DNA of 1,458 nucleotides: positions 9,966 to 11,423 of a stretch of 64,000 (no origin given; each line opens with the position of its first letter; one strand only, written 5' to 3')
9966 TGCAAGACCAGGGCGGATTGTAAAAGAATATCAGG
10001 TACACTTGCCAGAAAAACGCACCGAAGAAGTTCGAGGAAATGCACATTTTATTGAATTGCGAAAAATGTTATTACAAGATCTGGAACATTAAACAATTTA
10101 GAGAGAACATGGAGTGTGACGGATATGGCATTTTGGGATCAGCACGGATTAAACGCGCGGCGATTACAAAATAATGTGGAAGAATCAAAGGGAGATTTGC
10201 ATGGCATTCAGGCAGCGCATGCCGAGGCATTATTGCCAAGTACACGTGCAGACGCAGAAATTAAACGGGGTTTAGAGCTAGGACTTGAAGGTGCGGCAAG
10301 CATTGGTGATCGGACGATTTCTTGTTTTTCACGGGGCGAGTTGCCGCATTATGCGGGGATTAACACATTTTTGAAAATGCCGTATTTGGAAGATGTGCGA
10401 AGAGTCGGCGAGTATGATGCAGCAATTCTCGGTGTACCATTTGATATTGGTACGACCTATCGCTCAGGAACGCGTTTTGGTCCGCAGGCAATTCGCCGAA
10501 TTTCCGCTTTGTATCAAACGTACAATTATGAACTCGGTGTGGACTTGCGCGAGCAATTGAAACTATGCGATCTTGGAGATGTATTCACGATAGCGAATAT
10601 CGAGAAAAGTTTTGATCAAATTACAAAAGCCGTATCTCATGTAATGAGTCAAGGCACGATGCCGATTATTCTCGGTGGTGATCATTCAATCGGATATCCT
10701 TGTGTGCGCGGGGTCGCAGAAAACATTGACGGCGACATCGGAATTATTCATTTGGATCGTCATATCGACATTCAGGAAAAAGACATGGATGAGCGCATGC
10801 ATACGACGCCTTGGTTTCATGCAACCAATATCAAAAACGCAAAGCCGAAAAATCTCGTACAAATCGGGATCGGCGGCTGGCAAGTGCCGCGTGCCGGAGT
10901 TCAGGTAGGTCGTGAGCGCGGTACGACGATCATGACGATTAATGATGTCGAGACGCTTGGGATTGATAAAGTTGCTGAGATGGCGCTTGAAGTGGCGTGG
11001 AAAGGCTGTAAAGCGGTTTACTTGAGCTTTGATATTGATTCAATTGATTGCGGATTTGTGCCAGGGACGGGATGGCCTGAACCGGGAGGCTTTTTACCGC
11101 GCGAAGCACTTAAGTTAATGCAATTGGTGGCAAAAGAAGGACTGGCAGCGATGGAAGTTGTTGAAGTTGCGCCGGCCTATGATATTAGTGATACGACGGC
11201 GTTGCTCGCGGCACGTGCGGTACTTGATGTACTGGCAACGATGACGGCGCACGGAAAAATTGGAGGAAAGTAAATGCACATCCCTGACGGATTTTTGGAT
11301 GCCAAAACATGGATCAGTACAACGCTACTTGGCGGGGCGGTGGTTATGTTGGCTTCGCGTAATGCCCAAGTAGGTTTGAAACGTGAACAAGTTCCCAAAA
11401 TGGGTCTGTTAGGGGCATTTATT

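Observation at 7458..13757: Eight-gene guanidine-riboswitch operon: ABC importer, arginase-family hydrolase and complete Ni/Co transporter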

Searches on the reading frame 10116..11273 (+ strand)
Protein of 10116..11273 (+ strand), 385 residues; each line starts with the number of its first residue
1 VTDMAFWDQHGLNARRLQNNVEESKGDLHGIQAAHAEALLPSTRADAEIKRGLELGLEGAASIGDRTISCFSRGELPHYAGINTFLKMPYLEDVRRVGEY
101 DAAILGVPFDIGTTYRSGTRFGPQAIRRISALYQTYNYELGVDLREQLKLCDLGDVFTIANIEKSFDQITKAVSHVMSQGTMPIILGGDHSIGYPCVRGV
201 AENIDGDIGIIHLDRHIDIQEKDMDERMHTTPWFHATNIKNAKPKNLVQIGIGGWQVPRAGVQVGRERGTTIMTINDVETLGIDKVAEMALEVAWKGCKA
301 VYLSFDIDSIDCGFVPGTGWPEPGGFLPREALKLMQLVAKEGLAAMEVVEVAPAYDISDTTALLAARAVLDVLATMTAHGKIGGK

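Call 7: search_protein_families(library=pfam, proteins=[window:10116-11273:+])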
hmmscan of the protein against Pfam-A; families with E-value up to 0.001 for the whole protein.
window:10116-11273:+ (385 aa): 1 family
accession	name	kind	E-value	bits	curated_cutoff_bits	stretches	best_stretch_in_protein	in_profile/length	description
PF00491.26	Arginase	-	7.9e-81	272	22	1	101-372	2-277/280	Arginase family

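Call 8: search_protein_families(library=ncbifam, proteins=[window:10116-11273:+])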
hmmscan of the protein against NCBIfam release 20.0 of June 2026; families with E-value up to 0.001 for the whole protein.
window:10116-11273:+ (385 aa): 5 families
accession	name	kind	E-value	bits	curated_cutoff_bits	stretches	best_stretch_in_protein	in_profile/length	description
NF002564.0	PRK02190.1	subfamily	7.5e-65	219.1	302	1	77-378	13-303/307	agmatinase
TIGR01230.1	agmatinase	equivalog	2.3e-51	175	174.3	1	99-374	12-274/275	agmatinase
TIGR01227.1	hutG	equivalog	1.1e-42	146.3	229.15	1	99-373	34-306/307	formimidoylglutamase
TIGR01229.1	rocF_arginase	equivalog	1.5e-34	119.8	227.6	1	104-362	2-282/300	arginase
NF010347.0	PRK13775.1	equivalog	8.8e-18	64.6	381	1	116-379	68-330/331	formimidoylglutamase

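Call 13: search_solved_structures(query=window:10116-11273:+, max_evalue=1e-20, show_alignments=3)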
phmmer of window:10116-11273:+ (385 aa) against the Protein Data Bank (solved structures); distinct sequences matched with E-value up to 1e-20: 35.
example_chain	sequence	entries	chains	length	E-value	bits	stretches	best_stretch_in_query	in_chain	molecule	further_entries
9fek_A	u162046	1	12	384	3.7e-157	526.3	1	32-384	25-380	Putative agmatinase 2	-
7esr_A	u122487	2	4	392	4.5e-150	503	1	34-382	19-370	Probable agmatinase 2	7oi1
3nio_A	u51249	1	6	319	2.7e-48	168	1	74-376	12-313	Guanidinobutyrase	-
1gq6_A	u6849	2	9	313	1.5e-47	165.6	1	77-372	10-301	PROCLAVAMINATE AMIDINO HYDROLASE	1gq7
3nip_A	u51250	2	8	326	1.3e-41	146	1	73-376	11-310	3-guanidinopropionase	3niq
4dz4_A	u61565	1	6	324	2.6e-39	138.5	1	77-375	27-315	Agmatinase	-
8ryi_C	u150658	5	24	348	3.3e-38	134.8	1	81-379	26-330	Arginase family protein | metformin hydrolase subunit B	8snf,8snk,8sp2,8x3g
1wog_A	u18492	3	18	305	7.3e-38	133.7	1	76-377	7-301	agmatinase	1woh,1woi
7lol_A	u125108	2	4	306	1.2e-37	133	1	98-377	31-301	Agmatinase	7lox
7lba_A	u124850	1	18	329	1.5e-37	132.6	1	98-377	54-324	Agmatinase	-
3pzl_A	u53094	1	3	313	6.8e-33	117.3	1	87-371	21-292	Agmatine ureohydrolase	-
6vsu_A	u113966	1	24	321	1.5e-30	109.6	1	100-375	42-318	Arginase 1, mitochondrial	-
6vss_A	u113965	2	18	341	1.3e-29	106.6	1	102-376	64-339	Arginase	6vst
8snf_D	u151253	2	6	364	5.2e-29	104.5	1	80-373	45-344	metformin hydrolase subunit A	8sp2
8snk_I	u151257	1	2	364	2.5e-28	102.3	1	80-373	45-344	metformin hydrolase subunit A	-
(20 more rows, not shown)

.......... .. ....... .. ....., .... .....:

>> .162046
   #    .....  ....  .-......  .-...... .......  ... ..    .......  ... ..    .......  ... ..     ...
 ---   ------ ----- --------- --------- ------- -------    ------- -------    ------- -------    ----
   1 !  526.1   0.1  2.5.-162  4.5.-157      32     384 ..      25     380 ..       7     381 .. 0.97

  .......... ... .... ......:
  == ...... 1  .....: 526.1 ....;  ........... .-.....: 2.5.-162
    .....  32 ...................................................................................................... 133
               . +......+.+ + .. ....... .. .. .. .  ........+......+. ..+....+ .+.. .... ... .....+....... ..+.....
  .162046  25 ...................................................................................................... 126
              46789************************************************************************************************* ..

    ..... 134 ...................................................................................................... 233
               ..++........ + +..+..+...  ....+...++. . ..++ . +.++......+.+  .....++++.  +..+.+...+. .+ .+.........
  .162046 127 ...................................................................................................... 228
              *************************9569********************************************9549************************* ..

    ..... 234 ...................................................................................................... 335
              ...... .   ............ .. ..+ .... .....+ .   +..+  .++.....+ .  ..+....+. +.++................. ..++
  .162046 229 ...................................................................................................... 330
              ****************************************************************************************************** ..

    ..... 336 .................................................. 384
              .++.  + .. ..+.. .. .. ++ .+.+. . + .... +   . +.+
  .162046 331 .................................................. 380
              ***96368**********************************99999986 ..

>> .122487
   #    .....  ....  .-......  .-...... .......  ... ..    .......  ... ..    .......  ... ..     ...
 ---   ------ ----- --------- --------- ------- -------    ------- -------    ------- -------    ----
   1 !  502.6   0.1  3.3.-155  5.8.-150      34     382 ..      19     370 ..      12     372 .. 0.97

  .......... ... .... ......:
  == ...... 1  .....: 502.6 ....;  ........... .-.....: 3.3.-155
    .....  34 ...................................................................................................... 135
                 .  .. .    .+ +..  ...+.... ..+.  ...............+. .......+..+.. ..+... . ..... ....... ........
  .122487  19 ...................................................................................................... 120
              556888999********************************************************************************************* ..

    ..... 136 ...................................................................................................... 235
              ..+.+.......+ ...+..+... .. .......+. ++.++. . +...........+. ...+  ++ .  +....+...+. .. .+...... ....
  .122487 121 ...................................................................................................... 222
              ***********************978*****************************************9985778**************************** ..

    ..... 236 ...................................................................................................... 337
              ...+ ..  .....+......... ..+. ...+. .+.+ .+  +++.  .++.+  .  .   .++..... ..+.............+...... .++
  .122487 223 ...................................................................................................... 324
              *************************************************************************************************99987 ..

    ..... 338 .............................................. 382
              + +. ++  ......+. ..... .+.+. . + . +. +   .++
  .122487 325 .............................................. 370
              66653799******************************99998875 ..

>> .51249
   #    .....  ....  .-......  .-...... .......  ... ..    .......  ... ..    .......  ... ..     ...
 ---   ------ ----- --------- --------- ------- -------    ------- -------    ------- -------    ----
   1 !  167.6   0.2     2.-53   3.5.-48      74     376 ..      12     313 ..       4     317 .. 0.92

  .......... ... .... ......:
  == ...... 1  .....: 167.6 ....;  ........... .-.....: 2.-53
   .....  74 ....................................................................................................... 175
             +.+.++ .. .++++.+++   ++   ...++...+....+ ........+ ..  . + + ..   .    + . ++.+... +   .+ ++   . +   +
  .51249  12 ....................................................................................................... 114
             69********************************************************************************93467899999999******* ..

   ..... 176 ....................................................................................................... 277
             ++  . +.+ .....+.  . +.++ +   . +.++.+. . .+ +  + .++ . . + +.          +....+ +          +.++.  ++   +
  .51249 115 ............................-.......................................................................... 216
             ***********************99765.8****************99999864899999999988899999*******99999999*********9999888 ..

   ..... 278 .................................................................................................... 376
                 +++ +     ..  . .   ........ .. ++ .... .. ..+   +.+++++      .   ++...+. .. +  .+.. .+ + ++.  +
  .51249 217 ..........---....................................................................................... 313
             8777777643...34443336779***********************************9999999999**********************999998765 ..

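Call 19: find_homologous_proteins(query=window:10116-11273:+, max_evalue=1e-60)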
Query window:10116-11273:+ (385 aa): 4832 proteins with E <= 1e-60 among 8000 candidates; the best 120 are listed.
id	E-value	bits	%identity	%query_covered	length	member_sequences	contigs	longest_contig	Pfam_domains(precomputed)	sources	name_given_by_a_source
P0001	1.9e-257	871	100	99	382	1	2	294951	PF00491.27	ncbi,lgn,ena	-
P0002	1.1e-246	836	95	99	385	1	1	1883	PF00491.27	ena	-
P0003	3.9e-242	821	93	99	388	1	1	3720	PF00491.27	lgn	-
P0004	3.3e-226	769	88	99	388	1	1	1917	PF00491.27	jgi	jgi:agmatinase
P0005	1.3e-224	763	88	99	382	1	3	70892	PF00491.27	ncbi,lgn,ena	-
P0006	3.3e-224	762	88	99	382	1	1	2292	PF00491.27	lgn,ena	-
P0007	4.8e-224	761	88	99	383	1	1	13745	PF00491.27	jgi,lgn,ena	jgi:agmatinase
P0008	3.1e-223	759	87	99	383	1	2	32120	PF00491.27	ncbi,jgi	jgi:agmatinase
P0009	7.9e-223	757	86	99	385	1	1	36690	PF00491.27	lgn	-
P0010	2.7e-222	756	87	99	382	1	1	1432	PF00491.27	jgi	jgi:agmatinase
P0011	4.8e-222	755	87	99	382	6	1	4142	PF00491.27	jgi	jgi:agmatinase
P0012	5.2e-222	755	87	99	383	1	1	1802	PF00491.27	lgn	-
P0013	1.8e-221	753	86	99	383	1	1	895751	PF00491.27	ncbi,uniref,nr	ncbi:agmatinase family protein [Paenibacillus alkalitolerans]|uniref:agmatinase family protein n=1 T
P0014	2.4e-221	753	87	99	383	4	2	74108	PF00491.27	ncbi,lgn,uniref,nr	ncbi:MAG TPA: agmatinase family protein [Paenibacillus sp.]|uniref:agmatinase family protein n=1 Tax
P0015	3.4e-221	752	86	99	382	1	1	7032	PF00491.27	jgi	jgi:agmatinase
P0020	2.8e-219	746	86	99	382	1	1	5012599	PF00491.27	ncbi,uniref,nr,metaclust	ncbi:agmatinase [Paenibacillus swuensis]|uniref:Agmatinase n=1 Tax=Paenibacillus swuensis TaxID=1178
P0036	2.2e-203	693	79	99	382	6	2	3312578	PF00491.27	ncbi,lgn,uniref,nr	ncbi:agmatinase family protein [Kyrpidia spormannii]|uniref:Agmatinase 2 n=1 Tax=Kyrpidia spormannii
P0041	1.6e-201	687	78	99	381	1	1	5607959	PF00491.27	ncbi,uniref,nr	ncbi:agmatinase family protein [Thermogemmatispora carboxidivorans]|uniref:agmatinase family protein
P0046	2.0e-200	684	77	99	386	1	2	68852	PF00491.27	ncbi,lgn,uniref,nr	ncbi:agmatinase family protein [Effusibacillus lacus]|uniref:Agmatinase n=1 Tax=Effusibacillus lacus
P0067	8.6e-184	629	71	98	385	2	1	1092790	PF00491.27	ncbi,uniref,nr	ncbi:agmatinase family protein [Ammoniphilus sp. YIM 78166]|uniref:agmatinase family protein n=1 Tax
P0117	1.5e-174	598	73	94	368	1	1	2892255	PF00491.27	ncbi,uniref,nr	ncbi:Agmatinase [Desulfotomaculum nigrificans CO-1-SRB]|uniref:Agmatinase n=1 Tax=Desulfotomaculum n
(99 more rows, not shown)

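Call 21: find_related_loci(query=A1, collection=genome_contigs, flank=10000)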
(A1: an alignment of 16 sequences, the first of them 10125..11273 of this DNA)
Query A1 (382 aa) in genome_contigs; peptide patterns used: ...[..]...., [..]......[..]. (x = any residue, [..] = any of these).
600 stretches matched a pattern (row limit reached: there are more); 596 encode a relative of the query (tblastn E <= 1e-3); the best 80 are kept; 80 distinct loci.
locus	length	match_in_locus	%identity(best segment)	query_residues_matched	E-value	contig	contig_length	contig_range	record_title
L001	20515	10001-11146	88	1-381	0e+0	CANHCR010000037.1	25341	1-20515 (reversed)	MAG: Bacillales bacterium isolate RE-18aug17-241 genome assembly, contig: RE-18aug17-C2478, whole genome shotgun sequenc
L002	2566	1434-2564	76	1-377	0e+0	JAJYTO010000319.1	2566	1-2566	MAG: Bacillota bacterium isolate DX2.bin20 NODE_30454_length_2566_cov_1.590816, whole genome shotgun sequence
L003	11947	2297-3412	74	12-382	0e+0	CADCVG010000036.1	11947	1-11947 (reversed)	MAG: uncultured Rubrobacteraceae bacterium isolate AVDCRST_MAG14 genome assembly, contig: NODE2232, whole genome shotgun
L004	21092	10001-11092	72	17-380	0e+0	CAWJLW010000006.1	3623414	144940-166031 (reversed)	MAG: uncultured bacterium isolate MFD02581.bin.1.61 genome assembly, contig: contig_19617, whole genome shotgun sequence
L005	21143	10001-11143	69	1-382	0e+0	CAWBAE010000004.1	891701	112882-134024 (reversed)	MAG: Terriglobia bacterium isolate MFD01716.bin.1.21 genome assembly, contig: contig_26057, whole genome shotgun sequenc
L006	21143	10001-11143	69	1-382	0e+0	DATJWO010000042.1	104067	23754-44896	MAG TPA_asm: Bryobacteraceae bacterium isolate SMAG_U15101 k141_948152, whole genome shotgun sequence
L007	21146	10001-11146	69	1-382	0e+0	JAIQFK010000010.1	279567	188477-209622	MAG: Terriglobia bacterium isolate SRVP_11 SR-VP_26_10_2019_C_20cm_scaffold_58, whole genome shotgun sequence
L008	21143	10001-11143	68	1-382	0e+0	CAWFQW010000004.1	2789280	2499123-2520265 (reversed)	MAG: Bryobacterales bacterium isolate MFD00964.bin.2.210 genome assembly, contig: contig_2756, whole genome shotgun sequ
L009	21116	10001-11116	72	12-382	0e+0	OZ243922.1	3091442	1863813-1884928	MAG: Rubrobacteraceae bacterium isolate 35edc2d0-de0b-429e-bf63-eb75aed4fed9 genome assembly, chromosome: 1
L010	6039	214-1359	69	1-382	0e+0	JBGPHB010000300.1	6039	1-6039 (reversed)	MAG: Bryobacteraceae bacterium isolate OBJ_0618_7090110_369 k141_6182676_length_6039_cov_11.0000, whole genome shotgun s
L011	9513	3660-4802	67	1-382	0e+0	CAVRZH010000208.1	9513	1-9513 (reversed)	MAG: Bryobacterales bacterium isolate MFD04752.bin.3.6 genome assembly, contig: contig_78280, whole genome shotgun seque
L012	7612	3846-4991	68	1-382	0e+0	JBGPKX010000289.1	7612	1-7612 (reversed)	MAG: Bryobacteraceae bacterium isolate OBJ_0618_7090110_276 k141_4339335_length_7612_cov_26.8542, whole genome shotgun s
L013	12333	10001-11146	68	1-382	0e+0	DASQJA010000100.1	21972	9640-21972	MAG TPA_asm: Bryobacteraceae bacterium isolate SMAG_U11873 k141_993793, whole genome shotgun sequence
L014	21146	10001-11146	68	1-382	0e+0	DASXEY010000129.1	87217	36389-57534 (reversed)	MAG TPA_asm: Bryobacteraceae bacterium isolate SMAG_U5124 k141_2178121, whole genome shotgun sequence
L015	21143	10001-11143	67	1-382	0e+0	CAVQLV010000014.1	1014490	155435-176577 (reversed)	MAG: Bryobacterales bacterium isolate MFD04463.bin.2.162 genome assembly, contig: contig_6470, whole genome shotgun sequ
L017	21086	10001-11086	70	19-380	5e-180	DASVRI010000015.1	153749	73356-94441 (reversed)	MAG TPA_asm: Abditibacteriaceae bacterium isolate SMAG_U3232 k141_112797, whole genome shotgun sequence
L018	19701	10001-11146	67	1-382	2e-177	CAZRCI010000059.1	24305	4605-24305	MAG TPA_asm: uncultured Planctomycetaceae bacterium isolate SRP344714_co1_18 genome assembly, contig: NODE_3970_length_2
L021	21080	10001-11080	71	21-379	6e-177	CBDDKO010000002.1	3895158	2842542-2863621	MAG: Phycisphaeraceae bacterium isolate 5c304ce6-e799-4196-a782-46aad2a31026 genome assembly, contig: contig_2, whole ge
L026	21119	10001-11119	67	9-380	6e-175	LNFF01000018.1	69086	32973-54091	MAG: Gammaproteobacteria bacterium Ga0077554 Ga0077554_118.1, whole genome shotgun sequence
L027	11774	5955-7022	71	25-379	1e-174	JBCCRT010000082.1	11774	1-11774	MAG: Planctomycetota bacterium isolate P01_D01_bin.39 k141_2228501_length_11774_cov_82.7697, whole genome shotgun sequen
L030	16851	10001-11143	65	1-380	2e-173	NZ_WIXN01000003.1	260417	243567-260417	Virgibacillus sp. YIM 98842 Scaffold3, whole genome shotgun sequence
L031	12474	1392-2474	70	22-381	3e-173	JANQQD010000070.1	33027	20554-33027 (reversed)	MAG: Anaerolineae bacterium isolate IP29b_bin.19 k99_1266979, whole genome shotgun sequence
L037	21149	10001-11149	65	1-382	3e-172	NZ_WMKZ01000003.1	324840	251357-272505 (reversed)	Alkalihalobacterium elongatum strain MEB199 NODE_3_length_324840_cov_106.751089, whole genome shotgun sequence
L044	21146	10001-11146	65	1-382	1e-170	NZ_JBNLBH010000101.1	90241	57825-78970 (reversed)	MAG: Haliangium sp. isolate C2.bin.32.orig k141_1955927, whole genome shotgun sequence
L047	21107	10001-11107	67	11-380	3e-170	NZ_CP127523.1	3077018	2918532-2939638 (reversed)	Acidithiobacillus ferrianus strain MG chromosome, complete genome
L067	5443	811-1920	68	15-379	3e-171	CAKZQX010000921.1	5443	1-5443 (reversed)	MAG TPA_asm: uncultured Chloroflexaceae bacterium isolate SRR4030105_bin.95_CONCOCT_v1.1_MAG genome assembly, contig: ER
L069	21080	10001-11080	67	22-380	2e-168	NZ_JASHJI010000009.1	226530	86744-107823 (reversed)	Roseibium sp. MMSF_3412 NODE_9_length_226530_cov_26.253620, whole genome shotgun sequence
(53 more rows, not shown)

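Call 24: search_protein_families(library=pfam, proteins=[L018:11139-12977:+, L069:11130-11627:+], max_evalue=0.01)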
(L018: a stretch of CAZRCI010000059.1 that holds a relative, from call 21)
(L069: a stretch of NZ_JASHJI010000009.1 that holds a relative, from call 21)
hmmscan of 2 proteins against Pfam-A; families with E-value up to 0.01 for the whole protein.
L018:11139-12977:+ (612 aa): 0 families

L069:11130-11627:+ (165 aa): 0 families
